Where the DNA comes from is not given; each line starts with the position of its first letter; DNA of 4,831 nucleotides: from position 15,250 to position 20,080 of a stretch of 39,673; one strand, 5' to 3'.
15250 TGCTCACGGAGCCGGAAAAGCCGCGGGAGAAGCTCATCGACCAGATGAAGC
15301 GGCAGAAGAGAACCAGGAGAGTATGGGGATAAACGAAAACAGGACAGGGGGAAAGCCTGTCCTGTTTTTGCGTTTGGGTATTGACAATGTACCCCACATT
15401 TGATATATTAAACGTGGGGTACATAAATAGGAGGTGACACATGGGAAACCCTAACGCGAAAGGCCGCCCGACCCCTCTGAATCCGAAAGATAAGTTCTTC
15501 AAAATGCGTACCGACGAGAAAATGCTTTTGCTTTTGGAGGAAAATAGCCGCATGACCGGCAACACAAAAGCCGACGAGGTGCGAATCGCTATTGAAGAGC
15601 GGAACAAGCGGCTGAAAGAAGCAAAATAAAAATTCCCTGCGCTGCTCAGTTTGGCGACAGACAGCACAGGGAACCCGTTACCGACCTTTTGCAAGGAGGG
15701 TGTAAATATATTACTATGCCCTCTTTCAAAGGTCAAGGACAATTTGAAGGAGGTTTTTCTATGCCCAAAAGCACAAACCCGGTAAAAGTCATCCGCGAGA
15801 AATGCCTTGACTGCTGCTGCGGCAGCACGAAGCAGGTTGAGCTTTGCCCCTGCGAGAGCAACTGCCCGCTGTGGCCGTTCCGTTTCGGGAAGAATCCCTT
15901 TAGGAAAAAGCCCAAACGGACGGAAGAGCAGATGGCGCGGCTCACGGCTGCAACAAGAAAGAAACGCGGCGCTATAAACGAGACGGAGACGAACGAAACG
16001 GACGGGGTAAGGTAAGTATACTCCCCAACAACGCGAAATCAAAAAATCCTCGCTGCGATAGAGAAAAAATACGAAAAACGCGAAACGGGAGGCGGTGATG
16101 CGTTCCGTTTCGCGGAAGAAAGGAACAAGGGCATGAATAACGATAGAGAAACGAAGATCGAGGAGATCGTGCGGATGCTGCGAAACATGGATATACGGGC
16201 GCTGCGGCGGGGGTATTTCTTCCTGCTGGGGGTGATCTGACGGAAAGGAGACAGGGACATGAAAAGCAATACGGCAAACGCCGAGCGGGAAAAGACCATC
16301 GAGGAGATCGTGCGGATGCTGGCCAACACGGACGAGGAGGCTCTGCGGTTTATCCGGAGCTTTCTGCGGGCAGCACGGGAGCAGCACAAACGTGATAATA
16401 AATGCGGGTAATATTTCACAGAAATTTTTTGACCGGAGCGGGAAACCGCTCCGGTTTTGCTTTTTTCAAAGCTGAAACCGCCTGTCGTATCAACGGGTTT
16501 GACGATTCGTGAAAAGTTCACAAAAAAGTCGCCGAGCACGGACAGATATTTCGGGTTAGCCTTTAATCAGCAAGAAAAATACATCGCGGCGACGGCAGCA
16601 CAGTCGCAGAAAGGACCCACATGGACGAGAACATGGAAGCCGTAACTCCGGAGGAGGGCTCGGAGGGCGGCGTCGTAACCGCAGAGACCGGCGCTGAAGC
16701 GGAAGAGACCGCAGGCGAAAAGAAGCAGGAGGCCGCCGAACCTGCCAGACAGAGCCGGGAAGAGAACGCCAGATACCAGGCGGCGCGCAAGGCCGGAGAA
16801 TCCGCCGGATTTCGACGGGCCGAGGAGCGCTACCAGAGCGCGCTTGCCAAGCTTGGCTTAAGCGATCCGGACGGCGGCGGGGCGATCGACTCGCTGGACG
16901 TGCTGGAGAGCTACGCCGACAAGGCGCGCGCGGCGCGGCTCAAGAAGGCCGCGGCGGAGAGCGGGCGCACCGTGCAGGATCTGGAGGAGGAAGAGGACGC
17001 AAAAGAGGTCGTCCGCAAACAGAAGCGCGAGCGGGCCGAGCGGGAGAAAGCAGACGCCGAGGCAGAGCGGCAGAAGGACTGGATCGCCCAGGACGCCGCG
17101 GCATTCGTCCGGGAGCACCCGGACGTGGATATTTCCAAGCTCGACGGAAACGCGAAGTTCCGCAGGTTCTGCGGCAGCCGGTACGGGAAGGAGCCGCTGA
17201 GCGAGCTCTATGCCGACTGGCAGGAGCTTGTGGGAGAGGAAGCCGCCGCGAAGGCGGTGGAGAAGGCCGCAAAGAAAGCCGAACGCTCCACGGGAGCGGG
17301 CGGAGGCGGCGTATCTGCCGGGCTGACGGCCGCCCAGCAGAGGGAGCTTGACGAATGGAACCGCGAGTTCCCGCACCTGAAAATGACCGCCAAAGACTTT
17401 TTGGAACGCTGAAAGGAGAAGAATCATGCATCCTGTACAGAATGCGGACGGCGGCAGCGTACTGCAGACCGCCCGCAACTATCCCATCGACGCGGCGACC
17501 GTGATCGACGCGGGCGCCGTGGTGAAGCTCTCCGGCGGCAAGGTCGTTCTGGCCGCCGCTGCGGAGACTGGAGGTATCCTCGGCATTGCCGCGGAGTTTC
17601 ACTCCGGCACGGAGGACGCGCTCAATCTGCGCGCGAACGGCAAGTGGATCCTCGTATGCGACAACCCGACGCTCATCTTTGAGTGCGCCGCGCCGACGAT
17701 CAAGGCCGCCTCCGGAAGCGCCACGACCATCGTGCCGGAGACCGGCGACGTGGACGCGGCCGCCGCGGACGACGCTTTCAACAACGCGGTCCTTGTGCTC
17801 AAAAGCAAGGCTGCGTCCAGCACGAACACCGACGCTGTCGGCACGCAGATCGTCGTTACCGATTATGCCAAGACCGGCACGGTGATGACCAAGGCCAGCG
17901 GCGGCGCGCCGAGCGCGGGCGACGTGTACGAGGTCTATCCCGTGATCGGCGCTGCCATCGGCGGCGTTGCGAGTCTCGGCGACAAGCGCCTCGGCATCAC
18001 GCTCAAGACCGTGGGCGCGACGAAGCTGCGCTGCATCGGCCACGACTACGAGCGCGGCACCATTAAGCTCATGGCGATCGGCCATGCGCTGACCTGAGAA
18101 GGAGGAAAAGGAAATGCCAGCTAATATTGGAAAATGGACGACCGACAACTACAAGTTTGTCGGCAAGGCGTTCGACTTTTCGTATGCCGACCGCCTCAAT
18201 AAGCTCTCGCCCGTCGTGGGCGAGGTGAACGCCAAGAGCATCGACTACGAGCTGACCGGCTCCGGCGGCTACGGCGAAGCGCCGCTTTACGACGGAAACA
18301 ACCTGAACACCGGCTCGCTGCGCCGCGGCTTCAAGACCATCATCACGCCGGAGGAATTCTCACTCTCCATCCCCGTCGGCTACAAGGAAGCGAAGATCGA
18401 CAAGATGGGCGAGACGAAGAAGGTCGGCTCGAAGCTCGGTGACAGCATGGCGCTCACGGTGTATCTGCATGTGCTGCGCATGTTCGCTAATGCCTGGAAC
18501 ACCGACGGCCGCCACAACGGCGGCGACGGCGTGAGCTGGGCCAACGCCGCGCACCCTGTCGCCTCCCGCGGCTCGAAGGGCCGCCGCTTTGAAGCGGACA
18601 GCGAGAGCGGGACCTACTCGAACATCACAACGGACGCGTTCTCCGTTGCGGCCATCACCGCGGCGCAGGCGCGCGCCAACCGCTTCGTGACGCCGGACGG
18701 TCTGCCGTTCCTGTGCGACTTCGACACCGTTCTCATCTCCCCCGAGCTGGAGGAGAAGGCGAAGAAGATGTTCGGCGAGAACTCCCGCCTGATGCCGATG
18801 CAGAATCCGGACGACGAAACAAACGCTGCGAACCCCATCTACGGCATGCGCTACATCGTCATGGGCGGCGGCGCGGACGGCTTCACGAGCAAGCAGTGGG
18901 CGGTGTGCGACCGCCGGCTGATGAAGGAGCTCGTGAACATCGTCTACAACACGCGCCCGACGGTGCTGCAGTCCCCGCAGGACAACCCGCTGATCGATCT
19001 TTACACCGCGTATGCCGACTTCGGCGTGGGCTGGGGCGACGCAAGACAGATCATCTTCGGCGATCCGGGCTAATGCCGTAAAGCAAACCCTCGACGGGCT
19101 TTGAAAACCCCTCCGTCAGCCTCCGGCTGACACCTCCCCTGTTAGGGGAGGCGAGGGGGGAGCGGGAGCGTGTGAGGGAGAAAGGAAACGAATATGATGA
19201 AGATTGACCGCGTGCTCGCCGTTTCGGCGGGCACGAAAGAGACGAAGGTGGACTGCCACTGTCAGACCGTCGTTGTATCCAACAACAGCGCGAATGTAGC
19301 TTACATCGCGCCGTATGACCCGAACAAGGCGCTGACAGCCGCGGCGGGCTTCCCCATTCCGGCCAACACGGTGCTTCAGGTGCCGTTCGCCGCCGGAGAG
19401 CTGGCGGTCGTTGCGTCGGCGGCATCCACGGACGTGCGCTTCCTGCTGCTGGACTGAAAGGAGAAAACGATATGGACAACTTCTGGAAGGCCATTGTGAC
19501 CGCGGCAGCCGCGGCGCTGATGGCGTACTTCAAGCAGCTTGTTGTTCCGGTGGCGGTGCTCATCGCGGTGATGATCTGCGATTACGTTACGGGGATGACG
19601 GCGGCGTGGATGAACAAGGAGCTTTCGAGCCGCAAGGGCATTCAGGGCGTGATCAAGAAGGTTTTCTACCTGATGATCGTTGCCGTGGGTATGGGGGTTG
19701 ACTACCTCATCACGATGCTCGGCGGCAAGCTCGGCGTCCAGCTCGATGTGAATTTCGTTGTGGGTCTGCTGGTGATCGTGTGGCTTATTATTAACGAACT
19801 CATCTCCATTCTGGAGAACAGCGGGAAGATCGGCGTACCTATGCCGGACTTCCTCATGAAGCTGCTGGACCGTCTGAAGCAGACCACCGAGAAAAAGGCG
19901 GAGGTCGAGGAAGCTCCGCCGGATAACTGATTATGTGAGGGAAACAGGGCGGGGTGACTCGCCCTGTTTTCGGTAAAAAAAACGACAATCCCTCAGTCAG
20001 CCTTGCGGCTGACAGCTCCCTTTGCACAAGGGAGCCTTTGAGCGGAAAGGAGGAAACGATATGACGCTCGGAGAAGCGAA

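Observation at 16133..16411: Tandem pair of a four-member mini-protein family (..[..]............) with a conserved 24-nt core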

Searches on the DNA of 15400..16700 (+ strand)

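Call 14: search_dna_similar(query=window:15400-16700:+, collection=phages, mode=distant)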
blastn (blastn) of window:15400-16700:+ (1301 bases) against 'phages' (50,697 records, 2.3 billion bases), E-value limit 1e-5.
No match.

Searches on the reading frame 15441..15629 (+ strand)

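Call 11: search_protein_families(library=phrogs, proteins=[window:15441-15629:+], max_evalue=0.001)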
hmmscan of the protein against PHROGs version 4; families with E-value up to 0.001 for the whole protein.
window:15441-15629:+ (62 aa): 1 family
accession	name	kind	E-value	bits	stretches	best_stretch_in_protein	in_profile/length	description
phrog_876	-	transcription regulation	6.1e-06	26.9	1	5-59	56-109/239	transcriptional repressor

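Call 99: search_protein_families(library=pfam, proteins=[window:15441-15629:+], max_evalue=0.1)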
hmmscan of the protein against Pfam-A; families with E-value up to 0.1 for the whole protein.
window:15441-15629:+ (62 aa): 1 family
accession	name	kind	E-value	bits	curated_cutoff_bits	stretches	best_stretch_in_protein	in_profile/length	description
PF07704.17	PSK_trans_fac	-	0.01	17.2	28.3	1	31-60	13-42/82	Rv0623-like transcription factor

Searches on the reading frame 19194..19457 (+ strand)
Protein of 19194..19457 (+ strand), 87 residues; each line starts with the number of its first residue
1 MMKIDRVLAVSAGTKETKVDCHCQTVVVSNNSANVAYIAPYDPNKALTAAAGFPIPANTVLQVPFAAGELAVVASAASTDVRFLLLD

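Call 11: search_protein_families(library=phrogs, proteins=[window:19194-19457:+], max_evalue=0.001)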
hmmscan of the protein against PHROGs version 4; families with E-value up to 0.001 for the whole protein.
window:19194-19457:+ (87 aa): 1 family
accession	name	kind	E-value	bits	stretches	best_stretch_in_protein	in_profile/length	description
phrog_30212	-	unknown function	1.4e-05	26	1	20-84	137-199/202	-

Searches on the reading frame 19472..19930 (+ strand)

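Call 108: search_protein_families(library=pfam, proteins=[window:19472-19930:+], max_evalue=0.001)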
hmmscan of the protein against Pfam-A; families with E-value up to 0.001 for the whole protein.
window:19472-19930:+ (152 aa): 1 family
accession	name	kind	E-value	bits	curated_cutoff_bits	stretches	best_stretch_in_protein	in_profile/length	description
PF05105.17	Phage_holin_4_1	-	8.3e-34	116.6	22.2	1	15-136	2-115/116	Bacteriophage holin family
